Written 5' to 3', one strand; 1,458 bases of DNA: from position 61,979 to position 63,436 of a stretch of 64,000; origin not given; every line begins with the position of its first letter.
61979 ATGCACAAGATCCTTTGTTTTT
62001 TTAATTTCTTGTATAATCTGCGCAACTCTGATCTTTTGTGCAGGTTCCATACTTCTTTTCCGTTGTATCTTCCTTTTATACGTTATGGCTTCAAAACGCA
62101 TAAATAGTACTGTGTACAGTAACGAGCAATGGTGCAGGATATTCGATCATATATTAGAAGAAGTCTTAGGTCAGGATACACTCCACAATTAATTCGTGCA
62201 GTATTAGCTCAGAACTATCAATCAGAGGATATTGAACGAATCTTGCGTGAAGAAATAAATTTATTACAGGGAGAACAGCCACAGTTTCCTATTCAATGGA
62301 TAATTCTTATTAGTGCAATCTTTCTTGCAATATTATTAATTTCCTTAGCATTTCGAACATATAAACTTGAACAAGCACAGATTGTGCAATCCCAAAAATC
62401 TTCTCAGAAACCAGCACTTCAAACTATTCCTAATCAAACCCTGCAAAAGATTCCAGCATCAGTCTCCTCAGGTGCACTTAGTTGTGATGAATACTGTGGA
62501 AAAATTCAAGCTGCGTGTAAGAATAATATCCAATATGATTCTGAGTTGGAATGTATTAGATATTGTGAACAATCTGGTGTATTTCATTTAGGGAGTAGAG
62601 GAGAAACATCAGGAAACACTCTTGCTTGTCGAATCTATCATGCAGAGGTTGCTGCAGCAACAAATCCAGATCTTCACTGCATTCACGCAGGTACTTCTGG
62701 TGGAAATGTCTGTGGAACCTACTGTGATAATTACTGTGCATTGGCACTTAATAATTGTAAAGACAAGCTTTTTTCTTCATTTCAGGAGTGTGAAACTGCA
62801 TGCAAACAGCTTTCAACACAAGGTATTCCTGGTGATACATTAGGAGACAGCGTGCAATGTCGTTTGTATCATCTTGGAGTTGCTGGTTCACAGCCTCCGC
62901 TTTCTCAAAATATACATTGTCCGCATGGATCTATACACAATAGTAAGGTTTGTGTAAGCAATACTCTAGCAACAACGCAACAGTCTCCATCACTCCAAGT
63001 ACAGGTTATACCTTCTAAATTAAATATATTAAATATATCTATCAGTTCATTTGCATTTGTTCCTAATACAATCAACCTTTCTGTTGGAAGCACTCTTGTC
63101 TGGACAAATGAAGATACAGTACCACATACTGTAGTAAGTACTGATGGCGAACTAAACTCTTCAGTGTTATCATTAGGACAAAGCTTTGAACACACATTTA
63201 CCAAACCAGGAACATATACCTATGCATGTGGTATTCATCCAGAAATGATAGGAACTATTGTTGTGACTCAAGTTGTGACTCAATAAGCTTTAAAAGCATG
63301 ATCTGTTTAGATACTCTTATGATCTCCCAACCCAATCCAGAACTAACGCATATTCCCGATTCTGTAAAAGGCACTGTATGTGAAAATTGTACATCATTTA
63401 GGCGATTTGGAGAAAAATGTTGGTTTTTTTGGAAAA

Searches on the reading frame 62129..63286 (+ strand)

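Call 70: search_protein_families(library=pfam, proteins=[window:62129-63286:+])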
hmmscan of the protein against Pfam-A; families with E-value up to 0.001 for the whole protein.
window:62129-63286:+ (385 aa): 2 families
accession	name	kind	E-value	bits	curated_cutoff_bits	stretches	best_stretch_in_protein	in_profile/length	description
PF13473.12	Cupredoxin_1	-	4.4e-11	43.2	27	1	300-379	22-104/104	Cupredoxin-like domain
PF00127.26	Copper-bind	-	3.3e-10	40.7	21.2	1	303-379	7-98/99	Copper binding proteins, plastocyanin/azurin family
